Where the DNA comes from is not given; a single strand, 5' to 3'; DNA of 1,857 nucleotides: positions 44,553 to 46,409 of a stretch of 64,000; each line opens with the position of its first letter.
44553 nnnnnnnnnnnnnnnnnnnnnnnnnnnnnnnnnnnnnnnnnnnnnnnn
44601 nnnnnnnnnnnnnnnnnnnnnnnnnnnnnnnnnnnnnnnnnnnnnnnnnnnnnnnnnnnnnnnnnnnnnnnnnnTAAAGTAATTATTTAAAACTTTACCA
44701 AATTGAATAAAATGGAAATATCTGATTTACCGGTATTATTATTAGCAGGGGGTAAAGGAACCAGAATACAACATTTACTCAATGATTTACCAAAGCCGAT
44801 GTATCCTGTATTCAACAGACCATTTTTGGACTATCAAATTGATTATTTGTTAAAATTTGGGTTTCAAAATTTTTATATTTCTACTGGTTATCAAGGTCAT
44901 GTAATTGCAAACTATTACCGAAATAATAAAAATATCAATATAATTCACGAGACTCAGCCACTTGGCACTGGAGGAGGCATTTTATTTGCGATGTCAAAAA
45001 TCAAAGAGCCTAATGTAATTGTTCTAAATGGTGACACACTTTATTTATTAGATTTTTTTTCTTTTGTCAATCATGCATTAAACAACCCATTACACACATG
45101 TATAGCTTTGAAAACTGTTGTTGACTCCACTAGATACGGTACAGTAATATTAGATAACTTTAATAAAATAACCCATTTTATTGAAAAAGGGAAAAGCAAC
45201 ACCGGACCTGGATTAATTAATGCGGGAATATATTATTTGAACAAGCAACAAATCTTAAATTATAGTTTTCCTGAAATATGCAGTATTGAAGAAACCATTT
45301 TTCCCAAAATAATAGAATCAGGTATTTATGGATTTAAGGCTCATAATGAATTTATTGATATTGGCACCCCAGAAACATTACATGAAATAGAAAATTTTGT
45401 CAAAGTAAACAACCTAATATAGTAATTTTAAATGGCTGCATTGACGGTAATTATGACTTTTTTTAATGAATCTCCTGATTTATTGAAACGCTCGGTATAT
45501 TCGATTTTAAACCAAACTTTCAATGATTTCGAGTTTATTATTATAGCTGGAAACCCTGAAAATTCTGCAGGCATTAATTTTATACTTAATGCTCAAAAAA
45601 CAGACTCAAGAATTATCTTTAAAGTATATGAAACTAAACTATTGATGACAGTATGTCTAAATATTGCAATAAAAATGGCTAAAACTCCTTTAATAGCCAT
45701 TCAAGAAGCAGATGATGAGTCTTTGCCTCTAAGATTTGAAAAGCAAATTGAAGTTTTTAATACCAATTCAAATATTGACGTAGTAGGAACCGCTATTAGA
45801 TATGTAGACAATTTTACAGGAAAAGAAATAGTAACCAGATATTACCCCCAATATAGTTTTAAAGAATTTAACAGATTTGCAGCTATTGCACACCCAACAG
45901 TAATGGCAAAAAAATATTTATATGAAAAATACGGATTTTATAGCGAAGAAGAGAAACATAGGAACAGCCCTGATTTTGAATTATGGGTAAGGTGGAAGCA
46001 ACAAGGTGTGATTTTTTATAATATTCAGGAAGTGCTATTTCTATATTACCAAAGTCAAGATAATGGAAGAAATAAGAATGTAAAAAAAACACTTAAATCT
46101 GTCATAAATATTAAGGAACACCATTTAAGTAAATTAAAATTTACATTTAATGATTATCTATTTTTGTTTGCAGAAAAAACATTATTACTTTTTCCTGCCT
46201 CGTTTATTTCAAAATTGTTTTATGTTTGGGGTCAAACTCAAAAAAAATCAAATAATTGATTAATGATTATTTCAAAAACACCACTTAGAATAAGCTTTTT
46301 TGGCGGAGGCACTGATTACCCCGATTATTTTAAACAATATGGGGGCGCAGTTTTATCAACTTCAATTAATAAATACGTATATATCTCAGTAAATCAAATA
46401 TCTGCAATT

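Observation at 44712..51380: GDP-D-glycero-D-manno-heptose-type pathway (gmhA, hddA, hddC) embedded in the locus, with no recognisable gmhB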

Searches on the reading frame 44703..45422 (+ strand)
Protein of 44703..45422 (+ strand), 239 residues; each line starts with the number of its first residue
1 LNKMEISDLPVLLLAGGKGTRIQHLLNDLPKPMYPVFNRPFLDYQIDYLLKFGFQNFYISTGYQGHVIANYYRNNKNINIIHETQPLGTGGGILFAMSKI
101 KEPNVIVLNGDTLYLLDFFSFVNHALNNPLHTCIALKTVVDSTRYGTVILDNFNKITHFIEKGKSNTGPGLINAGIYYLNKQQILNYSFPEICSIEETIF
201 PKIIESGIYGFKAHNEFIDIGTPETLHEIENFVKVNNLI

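Call 4: search_protein_families(library=pfam, proteins=[window:44703-45422:+], max_evalue=0.01)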
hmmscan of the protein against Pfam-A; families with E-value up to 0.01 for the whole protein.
window:44703-45422:+ (239 aa): 2 families
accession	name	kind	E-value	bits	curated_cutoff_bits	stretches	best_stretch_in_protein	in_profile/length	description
PF00483.29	NTP_transferase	-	8.8e-29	101.2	21.2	1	12-233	3-242/245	Nucleotidyl transferase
PF12804.13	NTP_transf_3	-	2e-11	44.8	27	1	12-115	2-99/160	MobA-like NTP transferase domain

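Call 5: search_protein_families(library=ncbifam, proteins=[window:44703-45422:+], max_evalue=0.01)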
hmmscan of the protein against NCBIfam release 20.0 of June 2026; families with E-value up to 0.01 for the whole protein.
window:44703-45422:+ (239 aa): 33 families (the best 25 are shown)
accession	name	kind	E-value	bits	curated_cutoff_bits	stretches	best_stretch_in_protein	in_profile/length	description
NF049965.1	GlMnHpPGnyltfHddC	equivalog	9.5e-40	136.6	300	1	12-227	4-215/221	D-glycero-D-manno-heptose 1-phosphate guanosyltransferase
NF052502.1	man1P_GTase_Rv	exception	4.3e-38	131.1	440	1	12-226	4-223/352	mannose-1-phosphate guanylyltransferase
TIGR03992.1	Arch_glmU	subfamily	9.9e-29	100.4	292.1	1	12-229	4-223/393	bifunctional sugar-1-phosphate nucleotidylyltransferase/acetyltransferase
NF041173.1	Sug_nt_acttase_Thmprot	equivalog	2.3e-20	72.9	600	1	11-187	3-175/405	bifunctional sugar-1-phosphate nucleotidylyltransferase/acetyltransferase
NF045761.1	NAMPUrTaseMurU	equivalog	3.4e-20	72.9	250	1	12-231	4-225/226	N-acetylmuramate alpha-1-phosphate uridylyltransferase MurU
TIGR01208.1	rmlA_long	equivalog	2.7e-19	69.3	320.25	1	12-181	3-176/353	glucose-1-phosphate thymidylyltransferase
TIGR01173.1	glmU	equivalog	3.7e-17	62.3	366.85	1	11-186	3-179/452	bifunctional UDP-N-acetylglucosamine diphosphorylase/glucosamine-1-phosphate N-acetyltransferase GlmU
TIGR02623.1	G1P_cyt_trans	equivalog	1.1e-16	61.1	300.25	2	11-75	3-67/255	glucose-1-phosphate cytidylyltransferase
NF041313.1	UDPGP_AglF_Halo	equivalog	1.2e-16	60.9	400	1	12-181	4-176/234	UTP--glucose-1-phosphate uridylyltransferase AglF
NF010940.0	PRK14360.1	equivalog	8.1e-14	51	602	1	9-184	2-181/452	bifunctional UDP-N-acetylglucosamine diphosphorylase/glucosamine-1-phosphate N-acetyltransferase GlmU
TIGR02091.1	glgC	equivalog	1.6e-13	50.4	424.9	2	97-225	108-251/364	glucose-1-phosphate adenylyltransferase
NF010935.0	PRK14355.1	equivalog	1.3e-12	47.2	718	1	9-183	4-182/459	bifunctional UDP-N-acetylglucosamine diphosphorylase/glucosamine-1-phosphate N-acetyltransferase GlmU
NF010934.1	PRK14354.1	equivalog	1.9e-12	46.4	450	1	12-185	3-178/447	bifunctional UDP-N-acetylglucosamine diphosphorylase/glucosamine-1-phosphate N-acetyltransferase GlmU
NF010936.0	PRK14356.1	equivalog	3e-12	46.2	666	1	11-184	8-184/456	bifunctional UDP-N-acetylglucosamine diphosphorylase/glucosamine-1-phosphate N-acetyltransferase GlmU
NF003670.0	PRK05293.1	equivalog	1.8e-11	43.6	470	2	100-228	116-253/382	glucose-1-phosphate adenylyltransferase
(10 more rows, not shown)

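Call 10: search_solved_structures(query=window:44703-45422:+, max_evalue=0.001, show_alignments=1)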
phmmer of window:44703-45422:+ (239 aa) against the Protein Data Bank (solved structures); distinct sequences matched with E-value up to 0.001: 71 (the best 60 are shown).
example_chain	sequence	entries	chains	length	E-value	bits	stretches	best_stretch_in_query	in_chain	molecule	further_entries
6jq8_A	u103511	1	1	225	6.4e-33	117.5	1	11-228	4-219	Putative 6-deoxy-D-mannoheptose pathway protein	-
5xhw_A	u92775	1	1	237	1.6e-32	116.2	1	11-228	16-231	Putative 6-deoxy-D-mannoheptose pathway protein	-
7x8j_A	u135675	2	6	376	1.4e-22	83.6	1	10-224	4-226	Mannose-1-phosphate guanylyltransferase 1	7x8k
8yre_D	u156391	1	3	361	1.7e-22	83.4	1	11-224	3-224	Mannose-1-phosphate guanylyltransferase 1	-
8x7s_B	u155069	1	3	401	2.9e-21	79.3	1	8-222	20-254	UTP--glucose-1-phosphate uridylyltransferase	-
7d72_K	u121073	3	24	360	2.7e-20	76.1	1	11-224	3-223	Mannose-1-phosphate guanyltransferase beta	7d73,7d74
7whr_B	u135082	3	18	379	4e-19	72.3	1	10-224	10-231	Nucleotidyl transferase family protein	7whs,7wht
5z09_A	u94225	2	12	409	9.9e-17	64.4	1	12-187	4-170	Dual sugar-1-phosphate nucleotidylyltransferase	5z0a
2ggo_A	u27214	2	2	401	1e-15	61.1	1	12-187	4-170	401aa long hypothetical glucose-1-phosphate thymidylyltransferase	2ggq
2v0h_A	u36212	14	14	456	6.6e-12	48.7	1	9-166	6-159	BIFUNCTIONAL PROTEIN GLMU | GLUCOSAMINE-1-PHOSPHATE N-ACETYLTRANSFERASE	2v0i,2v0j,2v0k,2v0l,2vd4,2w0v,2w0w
4y7t_A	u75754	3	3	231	3.1e-11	46.5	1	11-131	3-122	Nucleotidyl transferase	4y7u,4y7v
4fce_A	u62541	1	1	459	3.8e-11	46.2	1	2-180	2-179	Bifunctional protein GlmU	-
8hhd_A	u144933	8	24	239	5.5e-11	45.6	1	5-232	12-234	Nucleotidyl transferase | N-acetylmuramate alpha-1-phosphate uridylyltransferase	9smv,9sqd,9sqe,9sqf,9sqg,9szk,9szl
7k47_A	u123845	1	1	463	6.5e-11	45.4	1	8-164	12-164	Bifunctional protein GlmU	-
3fww_A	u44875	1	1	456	1.4e-10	44.3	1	6-180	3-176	Bifunctional protein glmU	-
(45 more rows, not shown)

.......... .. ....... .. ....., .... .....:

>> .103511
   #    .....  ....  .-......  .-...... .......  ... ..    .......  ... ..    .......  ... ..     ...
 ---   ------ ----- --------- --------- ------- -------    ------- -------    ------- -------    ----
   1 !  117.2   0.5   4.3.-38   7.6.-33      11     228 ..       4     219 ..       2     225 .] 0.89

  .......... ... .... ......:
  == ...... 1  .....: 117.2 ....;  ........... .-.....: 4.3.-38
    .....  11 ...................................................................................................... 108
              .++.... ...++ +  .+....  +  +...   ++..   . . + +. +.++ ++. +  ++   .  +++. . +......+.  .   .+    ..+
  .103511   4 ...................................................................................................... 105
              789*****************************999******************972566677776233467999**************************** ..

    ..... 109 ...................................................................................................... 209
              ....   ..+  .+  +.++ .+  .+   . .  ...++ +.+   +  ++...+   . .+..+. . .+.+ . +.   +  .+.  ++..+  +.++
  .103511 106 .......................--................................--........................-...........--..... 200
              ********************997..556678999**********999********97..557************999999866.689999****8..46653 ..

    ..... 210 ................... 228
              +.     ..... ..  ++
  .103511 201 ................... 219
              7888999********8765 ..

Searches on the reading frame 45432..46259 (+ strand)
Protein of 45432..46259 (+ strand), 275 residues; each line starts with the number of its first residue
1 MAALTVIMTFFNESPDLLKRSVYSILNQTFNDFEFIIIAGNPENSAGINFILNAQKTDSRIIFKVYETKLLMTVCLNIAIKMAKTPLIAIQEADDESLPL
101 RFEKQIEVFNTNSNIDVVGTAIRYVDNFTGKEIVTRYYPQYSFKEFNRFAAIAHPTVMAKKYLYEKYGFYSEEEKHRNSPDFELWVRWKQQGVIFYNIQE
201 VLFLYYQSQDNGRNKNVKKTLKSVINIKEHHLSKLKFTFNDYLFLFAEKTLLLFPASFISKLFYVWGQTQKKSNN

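Call 4: search_protein_families(library=pfam, proteins=[window:45432-46259:+], max_evalue=0.01)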
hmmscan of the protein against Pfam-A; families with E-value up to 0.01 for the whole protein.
window:45432-46259:+ (275 aa): 2 families
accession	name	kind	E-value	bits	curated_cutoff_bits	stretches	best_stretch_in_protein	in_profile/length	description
PF00535.33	Glycos_transf_2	-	3.4e-16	60.1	23.3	1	5-143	1-139/168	Glycosyl transferase family 2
PF13641.12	Glyco_tranf_2_3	-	1.6e-06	28.8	27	1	4-135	3-133/230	Glycosyltransferase like family 2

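Call 5: search_protein_families(library=ncbifam, proteins=[window:45432-46259:+], max_evalue=0.01)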
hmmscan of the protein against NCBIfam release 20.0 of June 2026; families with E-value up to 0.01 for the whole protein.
window:45432-46259:+ (275 aa): 6 families
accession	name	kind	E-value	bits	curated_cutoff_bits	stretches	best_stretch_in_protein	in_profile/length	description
NF053739.1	GlytfEpsEBac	equivalog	2.4e-31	108.7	450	1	5-248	4-244/265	glycosyltransferase EpsE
NF047683.1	TeichurnBiosyTuaG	equivalog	9.2e-14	51.7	400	1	4-238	8-239/252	teichuronic acid biosynthesis protein TuaG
NF050050.1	ProtGlycPglI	equivalog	2e-07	30.7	500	1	1-103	1-102/306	GalNAc(5)-diNAcBac-PP-undecaprenol beta-1,3-glucosyltransferase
NF007482.0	PRK10073.1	equivalog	3.4e-05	23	423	1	3-125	7-125/334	glycosyltransferase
NF038299.1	EPS_HpsN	equivalog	0.00028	19.9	425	1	6-119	5-116/317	hormogonium polysaccharide biosynthesis glycosyltransferase HpsN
NF041394.1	GtaseAglG_Halo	equivalog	0.0026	17.1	440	1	5-121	5-119/304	glucosyl-dolichyl phosphate glucuronosyltransferase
